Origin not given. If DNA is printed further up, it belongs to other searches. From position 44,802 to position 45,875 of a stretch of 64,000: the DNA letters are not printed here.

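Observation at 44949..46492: Two tandem, shortened CysK-fold (PLP fold type II) paralogs translationally coupled to the RHS toxin gene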

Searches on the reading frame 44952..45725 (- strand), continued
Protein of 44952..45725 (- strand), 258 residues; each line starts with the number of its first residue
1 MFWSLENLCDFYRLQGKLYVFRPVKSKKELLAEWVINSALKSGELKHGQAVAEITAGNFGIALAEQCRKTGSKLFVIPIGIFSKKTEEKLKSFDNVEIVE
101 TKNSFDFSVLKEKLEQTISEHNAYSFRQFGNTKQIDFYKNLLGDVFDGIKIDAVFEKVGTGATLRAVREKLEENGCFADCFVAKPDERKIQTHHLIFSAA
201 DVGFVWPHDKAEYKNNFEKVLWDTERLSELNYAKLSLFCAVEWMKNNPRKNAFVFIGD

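Call 43: fold_search(model_id=the predicted structure, library=pdb)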
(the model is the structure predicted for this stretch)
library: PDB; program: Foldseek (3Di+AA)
matches with E <= 10: 1848; with E <= 0.001: 470
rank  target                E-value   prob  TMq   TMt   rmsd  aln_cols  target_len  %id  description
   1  8sru_A                3.6e-16  1.00  0.75  0.65   4.0       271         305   21  Crystal structure of O-acetyl-L-serine sulfhydrylase A (CysK) from Staphylococcus aureus NCTC 8325 complexed with a se (released 2024-11-13)
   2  5i6d_B                1.2e-15  1.00  0.74  0.67   3.7       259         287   20  Mycobacterium tuberculosis CysM in complex with the Urea-scaffold inhibitor 5 [3-(3-(p-Tolyl)ureido) benzoic acid] (released 2016-08-17)
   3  8sru_C                1.3e-15  1.00  0.78  0.67   4.1       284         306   21  Crystal structure of O-acetyl-L-serine sulfhydrylase A (CysK) from Staphylococcus aureus NCTC 8325 complexed with a se (released 2024-11-13)
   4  5i6d_C                1.3e-15  1.00  0.76  0.69   3.9       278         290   19  Mycobacterium tuberculosis CysM in complex with the Urea-scaffold inhibitor 5 [3-(3-(p-Tolyl)ureido) benzoic acid] (released 2016-08-17)
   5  8b9y_D                1.3e-15  1.00  0.78  0.64   4.0       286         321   21  Cysteine Synthase from Trypanosoma cruzi with PLP and OAS (released 2023-05-31)
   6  8srv_A                1.4e-15  1.00  0.72  0.61   4.4       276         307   21  Crystal structure of O-acetyl-L-serine sulfhydrylase A (CysK) from Staphylococcus aureus NCTC 8325 complexed with a tr (released 2024-11-13)
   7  8srv_B                1.6e-15  1.00  0.73  0.61   4.2       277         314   21  Crystal structure of O-acetyl-L-serine sulfhydrylase A (CysK) from Staphylococcus aureus NCTC 8325 complexed with a tr (released 2024-11-13)
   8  5i7a_B                1.6e-15  1.00  0.74  0.67   4.4       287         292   19  Mycobacterium tuberculosis CysM in complex with the Urea-scaffold inhibitor 1 [3-(3-(3,4-Dichlorophenyl)ureido)benzoic (released 2016-08-17)
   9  8b9y_B                2.0e-15  1.00  0.78  0.65   4.0       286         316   21  Cysteine Synthase from Trypanosoma cruzi with PLP and OAS (released 2023-05-31)
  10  4lma_B                2.8e-15  1.00  0.76  0.64   4.4       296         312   20  Crystal structure analysis of O-acetylserine sulfhydrylase CysK1 from Microcystis aeruginosa 7806 (released 2014-06-04)
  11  7mfj_AAA              3.0e-15  1.00  0.75  0.68   3.9       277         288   22  Structural Characterization of Beta Cyanoalanine Synthase from Tetranychus Urticae (released 2021-11-24)
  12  8sru_B                3.4e-15  1.00  0.73  0.61   4.2       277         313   21  Crystal structure of O-acetyl-L-serine sulfhydrylase A (CysK) from Staphylococcus aureus NCTC 8325 complexed with a se (released 2024-11-13)
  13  8b9y_A                3.7e-15  1.00  0.79  0.67   3.8       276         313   22  Cysteine Synthase from Trypanosoma cruzi with PLP and OAS (released 2023-05-31)
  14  6pmu_B                3.7e-15  1.00  0.72  0.66   4.2       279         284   21  Structural Characterization of Beta Cyanoalanine Synthase from Tetranychus Urticae (released 2020-07-08)
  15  5i7o_B                3.9e-15  1.00  0.77  0.68   4.0       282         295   18  Mycobacterium tuberculosis CysM in complex with the Urea-scaffold inhibitor 7 [3-(3-(4-Chlorophenyl)ureido)benzoic aci (released 2016-08-17)
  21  3dwg_A                6.9e-15  1.00  0.76  0.62   4.2       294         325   17  Crystal structure of a sulfur carrier protein complex found in the cysteine biosynthetic pathway of Mycobacterium tube (released 2008-09-23)
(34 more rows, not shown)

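Call 54: search_protein_representatives(alignment_id=A1)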
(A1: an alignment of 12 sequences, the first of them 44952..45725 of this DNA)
Query: 12 sequences, 258 profile positions. Proteins with E-value up to 0.001 (for the whole library): 930; up to 1e-10: 44; up to 1e-30: 8. The best 150 are listed.
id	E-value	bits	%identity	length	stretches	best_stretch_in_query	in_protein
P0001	2.4e-130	449.9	-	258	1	1-258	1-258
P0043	2.8e-67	243.2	-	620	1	1-209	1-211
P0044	3.5e-66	239.6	-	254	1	1-258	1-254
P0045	1.9e-54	201.1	-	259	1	2-258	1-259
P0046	1.4e-49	185.1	-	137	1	146-258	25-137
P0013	9.6e-41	156.2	-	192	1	1-92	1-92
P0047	3.3e-34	134.8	-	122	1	1-92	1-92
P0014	1.5e-31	126.1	-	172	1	140-224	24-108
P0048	2.5e-30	122.0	-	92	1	1-71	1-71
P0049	3.3e-24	102.0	-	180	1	1-118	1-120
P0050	1.3e-22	96.8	-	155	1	1-92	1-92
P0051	1.7e-22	96.4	-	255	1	1-258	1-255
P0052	2.0e-21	92.9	-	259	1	1-258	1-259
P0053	8.9e-21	90.8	-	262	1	15-258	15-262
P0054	4.4e-17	78.6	-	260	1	1-258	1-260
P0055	2.5e-16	76.2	-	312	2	4-187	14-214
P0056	2.6e-15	72.9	-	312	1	4-180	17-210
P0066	2.1e-12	63.3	-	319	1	3-191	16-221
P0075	2.0e-11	60.1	-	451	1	1-258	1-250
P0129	3.9e-09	52.6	-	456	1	1-258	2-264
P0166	2.3e-08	50.1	-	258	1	1-258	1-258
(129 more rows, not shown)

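Call 56: find_encoding_contigs(protein=P0052, flank=8000, max_places=3)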
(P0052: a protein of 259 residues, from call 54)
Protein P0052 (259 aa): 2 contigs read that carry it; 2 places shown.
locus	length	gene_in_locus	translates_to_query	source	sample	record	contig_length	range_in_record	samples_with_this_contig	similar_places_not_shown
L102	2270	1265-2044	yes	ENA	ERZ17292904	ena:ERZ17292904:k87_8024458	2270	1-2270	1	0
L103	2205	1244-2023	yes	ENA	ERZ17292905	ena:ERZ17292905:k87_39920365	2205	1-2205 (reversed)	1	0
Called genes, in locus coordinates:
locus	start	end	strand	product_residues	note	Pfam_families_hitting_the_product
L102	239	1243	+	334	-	-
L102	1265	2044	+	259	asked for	PF00291:PALP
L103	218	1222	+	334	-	-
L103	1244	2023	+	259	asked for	PF00291:PALP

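Call 57: list_cluster_members(proteins=[P0044, P0045, P0051, P0053, P0054, P0075, P0129, P0166, P0043])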
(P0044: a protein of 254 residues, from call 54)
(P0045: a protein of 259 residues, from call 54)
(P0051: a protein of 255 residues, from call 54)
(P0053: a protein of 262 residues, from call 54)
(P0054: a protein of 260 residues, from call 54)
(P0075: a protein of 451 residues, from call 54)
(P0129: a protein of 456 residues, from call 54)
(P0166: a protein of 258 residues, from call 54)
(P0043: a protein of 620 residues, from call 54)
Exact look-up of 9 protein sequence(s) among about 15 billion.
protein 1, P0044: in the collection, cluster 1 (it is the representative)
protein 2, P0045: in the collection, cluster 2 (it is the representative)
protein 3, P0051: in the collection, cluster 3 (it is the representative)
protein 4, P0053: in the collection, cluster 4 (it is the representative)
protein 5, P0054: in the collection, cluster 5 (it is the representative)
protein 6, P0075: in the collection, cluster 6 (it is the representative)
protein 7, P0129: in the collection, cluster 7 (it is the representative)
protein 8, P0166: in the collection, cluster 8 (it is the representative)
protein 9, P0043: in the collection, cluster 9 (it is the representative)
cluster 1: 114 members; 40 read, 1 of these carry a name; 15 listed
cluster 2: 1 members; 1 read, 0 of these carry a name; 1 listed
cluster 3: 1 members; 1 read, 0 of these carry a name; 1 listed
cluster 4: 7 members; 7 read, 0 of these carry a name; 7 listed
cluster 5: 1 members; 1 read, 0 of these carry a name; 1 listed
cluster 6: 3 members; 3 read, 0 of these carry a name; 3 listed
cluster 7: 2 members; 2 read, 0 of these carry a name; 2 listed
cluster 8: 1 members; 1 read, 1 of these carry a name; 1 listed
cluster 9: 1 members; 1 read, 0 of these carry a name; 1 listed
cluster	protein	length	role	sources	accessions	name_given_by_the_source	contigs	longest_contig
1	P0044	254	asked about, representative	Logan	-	-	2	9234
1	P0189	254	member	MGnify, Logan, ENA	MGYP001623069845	FL=1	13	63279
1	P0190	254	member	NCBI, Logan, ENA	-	-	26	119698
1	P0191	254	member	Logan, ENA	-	-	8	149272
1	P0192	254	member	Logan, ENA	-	-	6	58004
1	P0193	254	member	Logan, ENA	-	-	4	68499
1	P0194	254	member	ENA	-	-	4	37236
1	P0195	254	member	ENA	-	-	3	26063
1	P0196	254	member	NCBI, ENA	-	-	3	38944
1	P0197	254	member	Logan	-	-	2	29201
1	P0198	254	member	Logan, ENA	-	-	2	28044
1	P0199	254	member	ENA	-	-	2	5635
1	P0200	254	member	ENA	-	-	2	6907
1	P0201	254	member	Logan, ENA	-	-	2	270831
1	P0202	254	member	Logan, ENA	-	-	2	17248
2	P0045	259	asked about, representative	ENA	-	-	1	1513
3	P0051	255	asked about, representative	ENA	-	-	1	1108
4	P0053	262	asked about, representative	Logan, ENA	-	-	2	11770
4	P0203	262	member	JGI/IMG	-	-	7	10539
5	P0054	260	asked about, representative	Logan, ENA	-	-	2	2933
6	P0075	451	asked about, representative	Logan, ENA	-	-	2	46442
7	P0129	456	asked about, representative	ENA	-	-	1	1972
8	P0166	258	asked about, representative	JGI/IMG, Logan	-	cysteine synthase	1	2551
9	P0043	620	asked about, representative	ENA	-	-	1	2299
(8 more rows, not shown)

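Call 58: find_encoding_contigs(protein=P0190, flank=10000, max_places=5)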
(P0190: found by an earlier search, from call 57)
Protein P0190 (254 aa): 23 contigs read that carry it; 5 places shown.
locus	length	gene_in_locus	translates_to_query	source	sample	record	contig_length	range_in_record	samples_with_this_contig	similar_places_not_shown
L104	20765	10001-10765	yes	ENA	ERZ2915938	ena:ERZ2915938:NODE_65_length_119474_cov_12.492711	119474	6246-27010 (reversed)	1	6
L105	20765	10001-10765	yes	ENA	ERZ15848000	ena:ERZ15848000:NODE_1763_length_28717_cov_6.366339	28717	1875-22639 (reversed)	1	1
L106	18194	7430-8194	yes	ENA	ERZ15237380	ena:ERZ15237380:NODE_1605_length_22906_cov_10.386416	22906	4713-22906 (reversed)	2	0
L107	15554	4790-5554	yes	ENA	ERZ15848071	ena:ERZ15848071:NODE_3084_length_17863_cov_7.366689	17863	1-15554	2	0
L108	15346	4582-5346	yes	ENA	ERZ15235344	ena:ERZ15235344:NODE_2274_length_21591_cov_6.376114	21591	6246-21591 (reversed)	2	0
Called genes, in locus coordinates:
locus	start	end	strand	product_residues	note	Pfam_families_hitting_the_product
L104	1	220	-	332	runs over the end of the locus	PF01118:Semialdhyde_dh, PF02774:Semialdhyde_dhC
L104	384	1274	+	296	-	-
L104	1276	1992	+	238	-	PF01209:Ubie_methyltran (weak), PF13489:Methyltransf_23 (weak), PF08241:Methyltransf_11, PF08242:Methyltransf_12, PF13649:Methyltransf_25, PF13847:Methyltransf_31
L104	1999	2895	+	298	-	PF01430:HSP33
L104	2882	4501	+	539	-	PF00515:TPR_1 (faint), PF07719:TPR_2 (faint), PF13181:TPR_8 (faint), PF13428:TPR_14 (faint), PF13431:TPR_17 (faint), PF14559:TPR_19 (faint), PF23914:TPR_CcmH_CycH (faint)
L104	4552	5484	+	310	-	-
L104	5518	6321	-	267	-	PF00528:BPD_transp_1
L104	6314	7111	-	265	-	PF00005:ABC_tran, PF13304:AAA_21 (faint)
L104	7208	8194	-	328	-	PF09084:NMT1, PF13379:NMT1_2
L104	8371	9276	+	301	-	-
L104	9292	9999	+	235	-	PF00291:PALP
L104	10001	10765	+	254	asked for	PF00291:PALP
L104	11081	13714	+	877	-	PF00133:tRNA-synt_1, PF09334:tRNA-synt_1g, PF13603:tRNA-synt_1_2, PF09334:tRNA-synt_1g, PF08264:Anticodon_1, PF10458:Val_tRNA-synt_C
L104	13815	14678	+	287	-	PF02645:DegV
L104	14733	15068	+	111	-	PF06961:DUF1294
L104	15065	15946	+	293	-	PF00849:PseudoU_synth_2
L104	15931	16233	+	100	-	PF02583:Trns_repr_metal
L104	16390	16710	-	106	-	-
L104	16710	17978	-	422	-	PF02403:Seryl_tRNA_N, PF00587:tRNA-synt_2b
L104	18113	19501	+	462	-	PF01406:tRNA-synt_1e, PF01921:tRNA-synt_1f (faint), PF09334:tRNA-synt_1g (faint)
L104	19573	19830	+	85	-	PF07873:YabP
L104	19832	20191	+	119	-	PF09578:Spore_YabQ (weak)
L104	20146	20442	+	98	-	-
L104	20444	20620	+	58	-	-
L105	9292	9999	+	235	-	PF00291:PALP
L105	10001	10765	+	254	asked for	PF00291:PALP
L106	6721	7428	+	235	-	PF00291:PALP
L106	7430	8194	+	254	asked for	PF00291:PALP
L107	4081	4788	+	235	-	PF00291:PALP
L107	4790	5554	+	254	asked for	PF00291:PALP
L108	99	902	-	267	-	PF00528:BPD_transp_1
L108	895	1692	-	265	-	PF00005:ABC_tran, PF13304:AAA_21 (faint)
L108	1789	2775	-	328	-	PF09084:NMT1, PF13379:NMT1_2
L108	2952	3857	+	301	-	-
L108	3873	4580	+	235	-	PF00291:PALP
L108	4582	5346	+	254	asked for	PF00291:PALP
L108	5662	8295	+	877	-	PF00133:tRNA-synt_1, PF09334:tRNA-synt_1g, PF13603:tRNA-synt_1_2, PF09334:tRNA-synt_1g, PF08264:Anticodon_1, PF10458:Val_tRNA-synt_C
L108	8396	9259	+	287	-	PF02645:DegV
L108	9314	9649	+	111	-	PF06961:DUF1294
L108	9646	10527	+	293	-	PF00849:PseudoU_synth_2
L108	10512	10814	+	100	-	PF02583:Trns_repr_metal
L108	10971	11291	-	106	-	-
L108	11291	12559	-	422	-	PF02403:Seryl_tRNA_N, PF00587:tRNA-synt_2b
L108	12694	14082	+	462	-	PF01406:tRNA-synt_1e, PF01921:tRNA-synt_1f (faint), PF09334:tRNA-synt_1g (faint)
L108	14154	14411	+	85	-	PF07873:YabP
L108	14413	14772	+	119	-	PF09578:Spore_YabQ (weak)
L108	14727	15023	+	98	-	-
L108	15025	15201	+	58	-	-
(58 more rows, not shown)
